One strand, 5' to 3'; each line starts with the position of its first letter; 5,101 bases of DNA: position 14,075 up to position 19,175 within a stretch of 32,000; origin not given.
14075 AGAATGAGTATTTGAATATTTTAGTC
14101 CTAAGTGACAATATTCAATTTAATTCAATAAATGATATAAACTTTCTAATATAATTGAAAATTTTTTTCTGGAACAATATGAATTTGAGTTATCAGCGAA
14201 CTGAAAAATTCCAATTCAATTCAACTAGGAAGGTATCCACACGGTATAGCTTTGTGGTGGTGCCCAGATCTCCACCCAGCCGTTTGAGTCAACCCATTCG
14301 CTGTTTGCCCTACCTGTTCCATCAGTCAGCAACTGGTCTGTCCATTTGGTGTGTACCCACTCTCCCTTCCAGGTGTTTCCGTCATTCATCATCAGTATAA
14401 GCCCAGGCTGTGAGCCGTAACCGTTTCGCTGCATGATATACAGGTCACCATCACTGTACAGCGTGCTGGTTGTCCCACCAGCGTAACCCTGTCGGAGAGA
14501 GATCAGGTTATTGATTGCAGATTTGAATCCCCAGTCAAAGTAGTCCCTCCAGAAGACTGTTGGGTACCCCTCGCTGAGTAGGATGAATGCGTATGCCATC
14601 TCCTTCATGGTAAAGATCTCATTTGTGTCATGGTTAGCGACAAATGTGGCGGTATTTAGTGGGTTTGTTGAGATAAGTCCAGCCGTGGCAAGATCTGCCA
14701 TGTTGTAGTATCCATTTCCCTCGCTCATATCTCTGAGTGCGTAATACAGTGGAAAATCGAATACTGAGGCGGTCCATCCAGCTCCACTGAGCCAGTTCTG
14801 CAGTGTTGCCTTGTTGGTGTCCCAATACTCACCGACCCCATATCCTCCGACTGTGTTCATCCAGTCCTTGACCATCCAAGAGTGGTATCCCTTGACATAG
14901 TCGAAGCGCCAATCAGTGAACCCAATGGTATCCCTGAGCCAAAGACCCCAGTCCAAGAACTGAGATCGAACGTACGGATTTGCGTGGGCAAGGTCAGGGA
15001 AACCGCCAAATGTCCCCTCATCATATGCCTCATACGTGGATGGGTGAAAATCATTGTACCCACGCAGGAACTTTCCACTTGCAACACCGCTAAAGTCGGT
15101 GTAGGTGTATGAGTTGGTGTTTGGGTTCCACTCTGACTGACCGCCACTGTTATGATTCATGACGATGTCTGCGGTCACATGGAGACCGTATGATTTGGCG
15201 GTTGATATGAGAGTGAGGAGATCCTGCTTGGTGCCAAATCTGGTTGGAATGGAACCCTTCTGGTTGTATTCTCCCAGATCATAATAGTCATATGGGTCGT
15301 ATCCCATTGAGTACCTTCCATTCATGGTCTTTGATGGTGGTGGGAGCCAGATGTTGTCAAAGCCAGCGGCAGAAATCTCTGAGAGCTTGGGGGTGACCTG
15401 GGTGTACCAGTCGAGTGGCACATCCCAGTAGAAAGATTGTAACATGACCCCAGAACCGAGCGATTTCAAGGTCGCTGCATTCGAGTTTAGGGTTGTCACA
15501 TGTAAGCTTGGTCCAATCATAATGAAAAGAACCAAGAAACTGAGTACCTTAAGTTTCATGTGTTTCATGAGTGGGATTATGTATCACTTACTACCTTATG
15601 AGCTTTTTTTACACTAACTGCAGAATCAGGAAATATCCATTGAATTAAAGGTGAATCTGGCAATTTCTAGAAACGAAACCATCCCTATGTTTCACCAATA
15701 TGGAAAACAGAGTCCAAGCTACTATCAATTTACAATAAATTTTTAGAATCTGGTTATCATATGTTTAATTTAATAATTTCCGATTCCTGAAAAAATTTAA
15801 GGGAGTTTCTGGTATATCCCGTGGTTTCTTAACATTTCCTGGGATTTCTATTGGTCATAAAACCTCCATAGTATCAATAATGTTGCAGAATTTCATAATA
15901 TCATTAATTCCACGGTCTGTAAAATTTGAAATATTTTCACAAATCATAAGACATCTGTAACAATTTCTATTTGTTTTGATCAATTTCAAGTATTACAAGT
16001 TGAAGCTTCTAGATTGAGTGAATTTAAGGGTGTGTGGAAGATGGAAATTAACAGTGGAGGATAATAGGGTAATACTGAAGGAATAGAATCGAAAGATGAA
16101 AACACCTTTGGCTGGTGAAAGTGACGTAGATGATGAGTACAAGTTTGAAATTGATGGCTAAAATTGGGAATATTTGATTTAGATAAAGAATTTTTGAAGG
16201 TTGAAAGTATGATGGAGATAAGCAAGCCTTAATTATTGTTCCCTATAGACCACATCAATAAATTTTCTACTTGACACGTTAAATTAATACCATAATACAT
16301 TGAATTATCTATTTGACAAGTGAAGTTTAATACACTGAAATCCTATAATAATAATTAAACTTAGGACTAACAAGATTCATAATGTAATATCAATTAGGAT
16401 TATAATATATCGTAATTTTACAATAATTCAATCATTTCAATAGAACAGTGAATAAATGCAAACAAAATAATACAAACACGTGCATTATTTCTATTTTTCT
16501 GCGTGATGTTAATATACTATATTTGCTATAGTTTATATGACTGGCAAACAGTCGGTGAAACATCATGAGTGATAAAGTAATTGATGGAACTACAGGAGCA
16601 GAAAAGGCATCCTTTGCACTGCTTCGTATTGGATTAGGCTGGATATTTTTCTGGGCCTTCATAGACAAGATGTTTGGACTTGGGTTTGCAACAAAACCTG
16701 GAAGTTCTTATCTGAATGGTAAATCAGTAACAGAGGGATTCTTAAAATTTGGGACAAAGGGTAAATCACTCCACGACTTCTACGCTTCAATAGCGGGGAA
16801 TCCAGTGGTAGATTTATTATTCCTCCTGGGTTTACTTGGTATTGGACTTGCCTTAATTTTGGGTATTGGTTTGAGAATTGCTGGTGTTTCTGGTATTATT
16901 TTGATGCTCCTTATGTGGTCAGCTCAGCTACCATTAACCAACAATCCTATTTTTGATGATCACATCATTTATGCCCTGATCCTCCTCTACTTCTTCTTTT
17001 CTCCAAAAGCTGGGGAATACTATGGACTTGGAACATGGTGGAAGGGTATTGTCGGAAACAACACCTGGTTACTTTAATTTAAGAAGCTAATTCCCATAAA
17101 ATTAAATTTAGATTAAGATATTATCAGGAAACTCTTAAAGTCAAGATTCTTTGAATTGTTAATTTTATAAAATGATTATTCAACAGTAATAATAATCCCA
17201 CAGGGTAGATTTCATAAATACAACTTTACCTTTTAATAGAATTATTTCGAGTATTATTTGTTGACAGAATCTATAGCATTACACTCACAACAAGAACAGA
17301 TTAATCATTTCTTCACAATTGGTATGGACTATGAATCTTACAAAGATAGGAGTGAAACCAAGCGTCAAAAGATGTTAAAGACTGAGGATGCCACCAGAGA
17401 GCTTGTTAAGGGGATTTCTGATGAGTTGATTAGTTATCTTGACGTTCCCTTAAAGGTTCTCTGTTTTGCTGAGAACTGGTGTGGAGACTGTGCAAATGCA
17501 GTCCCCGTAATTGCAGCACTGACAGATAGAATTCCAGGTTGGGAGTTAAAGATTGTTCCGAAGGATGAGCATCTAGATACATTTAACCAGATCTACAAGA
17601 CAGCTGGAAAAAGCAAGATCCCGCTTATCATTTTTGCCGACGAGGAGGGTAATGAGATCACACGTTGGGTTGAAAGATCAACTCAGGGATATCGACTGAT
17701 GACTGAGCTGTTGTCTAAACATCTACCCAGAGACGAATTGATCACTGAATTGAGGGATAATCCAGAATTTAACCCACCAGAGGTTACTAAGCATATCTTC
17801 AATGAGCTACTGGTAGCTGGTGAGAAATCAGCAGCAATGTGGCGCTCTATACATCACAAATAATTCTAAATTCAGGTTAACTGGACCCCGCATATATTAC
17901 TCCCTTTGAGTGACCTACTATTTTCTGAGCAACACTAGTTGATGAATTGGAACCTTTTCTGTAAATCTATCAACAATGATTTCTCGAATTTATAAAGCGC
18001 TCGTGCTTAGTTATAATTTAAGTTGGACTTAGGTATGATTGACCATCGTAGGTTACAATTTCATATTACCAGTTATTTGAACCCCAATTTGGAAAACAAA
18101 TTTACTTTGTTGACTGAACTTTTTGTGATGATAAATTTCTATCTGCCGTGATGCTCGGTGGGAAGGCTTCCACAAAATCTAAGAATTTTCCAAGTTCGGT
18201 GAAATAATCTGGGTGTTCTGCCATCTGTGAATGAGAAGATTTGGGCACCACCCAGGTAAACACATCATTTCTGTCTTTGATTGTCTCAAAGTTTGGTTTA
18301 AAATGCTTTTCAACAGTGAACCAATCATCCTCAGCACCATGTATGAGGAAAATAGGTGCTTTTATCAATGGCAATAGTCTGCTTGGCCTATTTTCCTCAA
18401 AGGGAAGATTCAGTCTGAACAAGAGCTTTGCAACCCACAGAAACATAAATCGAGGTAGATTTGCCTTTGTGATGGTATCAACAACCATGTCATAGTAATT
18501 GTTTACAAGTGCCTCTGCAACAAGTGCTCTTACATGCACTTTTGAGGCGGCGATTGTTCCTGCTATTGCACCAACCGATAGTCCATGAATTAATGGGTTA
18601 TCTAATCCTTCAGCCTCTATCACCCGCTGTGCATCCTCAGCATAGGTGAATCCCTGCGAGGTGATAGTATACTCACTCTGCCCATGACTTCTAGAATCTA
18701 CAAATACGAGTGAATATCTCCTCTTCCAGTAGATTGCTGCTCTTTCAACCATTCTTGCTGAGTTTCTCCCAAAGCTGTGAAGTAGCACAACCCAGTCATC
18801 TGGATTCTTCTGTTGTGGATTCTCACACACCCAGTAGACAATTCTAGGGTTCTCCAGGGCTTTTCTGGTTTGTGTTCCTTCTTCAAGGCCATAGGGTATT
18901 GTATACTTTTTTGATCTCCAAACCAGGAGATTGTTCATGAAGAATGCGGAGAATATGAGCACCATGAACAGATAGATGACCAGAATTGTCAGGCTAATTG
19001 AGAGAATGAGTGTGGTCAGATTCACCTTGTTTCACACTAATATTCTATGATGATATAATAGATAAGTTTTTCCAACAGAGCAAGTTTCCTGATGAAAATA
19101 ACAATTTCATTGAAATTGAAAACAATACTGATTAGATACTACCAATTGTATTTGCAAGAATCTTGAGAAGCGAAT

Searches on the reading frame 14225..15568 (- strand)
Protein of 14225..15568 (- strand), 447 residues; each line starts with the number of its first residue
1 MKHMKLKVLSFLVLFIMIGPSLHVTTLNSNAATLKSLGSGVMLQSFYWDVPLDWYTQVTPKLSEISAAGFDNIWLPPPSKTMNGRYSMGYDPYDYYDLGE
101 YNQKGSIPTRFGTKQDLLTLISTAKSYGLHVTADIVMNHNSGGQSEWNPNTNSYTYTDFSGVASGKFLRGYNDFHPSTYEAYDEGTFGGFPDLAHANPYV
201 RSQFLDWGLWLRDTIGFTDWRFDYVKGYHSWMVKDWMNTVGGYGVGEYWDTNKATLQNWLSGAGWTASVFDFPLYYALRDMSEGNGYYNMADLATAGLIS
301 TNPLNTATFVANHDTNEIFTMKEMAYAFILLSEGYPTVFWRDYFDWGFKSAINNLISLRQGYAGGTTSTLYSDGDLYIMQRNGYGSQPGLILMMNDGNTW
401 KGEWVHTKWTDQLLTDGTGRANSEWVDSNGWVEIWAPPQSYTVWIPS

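Call 3: search_protein_families(library=pfam, proteins=[window:14225-15568:-], max_evalue=0.01)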
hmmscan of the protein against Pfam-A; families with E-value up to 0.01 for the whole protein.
window:14225-15568:- (447 aa): 2 families
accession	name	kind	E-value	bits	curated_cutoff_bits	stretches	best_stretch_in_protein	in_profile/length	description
PF00128.31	Alpha-amylase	-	4.7e-17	62.8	22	1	58-321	21-322/446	Alpha amylase, catalytic domain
PF09154.16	Alpha-amy_C_pro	-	1.3e-14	54.4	21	1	390-444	1-56/57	Alpha-amylase C-terminal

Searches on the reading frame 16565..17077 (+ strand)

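Call 5: search_protein_families(library=pfam, proteins=[window:16565-17077:+], max_evalue=0.01)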
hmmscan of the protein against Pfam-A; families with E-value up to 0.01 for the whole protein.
window:16565-17077:+ (170 aa): 2 families
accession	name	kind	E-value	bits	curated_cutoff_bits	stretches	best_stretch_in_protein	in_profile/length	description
PF04173.18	DoxD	-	0.0011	19.3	22.7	1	19-118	4-103/167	TQO small subunit DoxD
PF07681.17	DoxX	-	0.0059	17.7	23.6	0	18-118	3-80/85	DoxX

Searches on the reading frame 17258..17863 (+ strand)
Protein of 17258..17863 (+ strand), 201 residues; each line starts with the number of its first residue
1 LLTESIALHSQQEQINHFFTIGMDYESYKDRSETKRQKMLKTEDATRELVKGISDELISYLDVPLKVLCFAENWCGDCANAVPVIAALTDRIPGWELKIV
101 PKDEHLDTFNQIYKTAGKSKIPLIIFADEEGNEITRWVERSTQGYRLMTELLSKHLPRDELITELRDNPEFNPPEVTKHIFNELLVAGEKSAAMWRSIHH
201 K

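Call 5: search_protein_families(library=pfam, proteins=[window:17258-17863:+], max_evalue=0.01)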
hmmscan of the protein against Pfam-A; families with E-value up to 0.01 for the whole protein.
window:17258-17863:+ (201 aa): 2 families
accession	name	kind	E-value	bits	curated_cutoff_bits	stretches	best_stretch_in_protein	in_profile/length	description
PF14595.12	Thioredoxin_9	-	3.8e-26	91.9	25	1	24-150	3-127/129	Thioredoxin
PF00085.26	Thioredoxin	-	0.0053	17.2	23.5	1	67-131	22-83/103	Thioredoxin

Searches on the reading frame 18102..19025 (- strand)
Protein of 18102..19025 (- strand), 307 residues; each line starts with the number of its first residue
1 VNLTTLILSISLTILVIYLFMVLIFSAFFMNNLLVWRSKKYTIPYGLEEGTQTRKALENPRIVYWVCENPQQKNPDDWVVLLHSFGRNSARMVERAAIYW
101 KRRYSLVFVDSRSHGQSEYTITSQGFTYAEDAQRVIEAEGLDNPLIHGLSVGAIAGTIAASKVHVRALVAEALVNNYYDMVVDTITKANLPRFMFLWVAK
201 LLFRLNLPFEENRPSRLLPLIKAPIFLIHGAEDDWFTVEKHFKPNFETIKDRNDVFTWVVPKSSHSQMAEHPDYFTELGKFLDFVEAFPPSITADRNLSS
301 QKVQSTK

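Call 5: search_protein_families(library=pfam, proteins=[window:18102-19025:-], max_evalue=0.01)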
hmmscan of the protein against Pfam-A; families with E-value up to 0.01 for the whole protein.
window:18102-19025:- (307 aa): 4 families
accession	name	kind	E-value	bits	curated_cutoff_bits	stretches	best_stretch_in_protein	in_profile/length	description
PF12697.13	Abhydrolase_6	-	1.6e-07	32.7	26.3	1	79-275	1-214/217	Alpha/beta hydrolase family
PF00561.26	Abhydrolase_1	-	2.7e-05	24.4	25.8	1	78-173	2-102/245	alpha/beta hydrolase fold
PF12146.15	Hydrolase_4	-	9.9e-05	22.2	27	0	74-160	2-94/239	Serine aminopeptidase, S33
PF02129.25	Peptidase_S15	-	0.0042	17.2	23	0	63-137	46-85/262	X-Pro dipeptidyl-peptidase (S15 family)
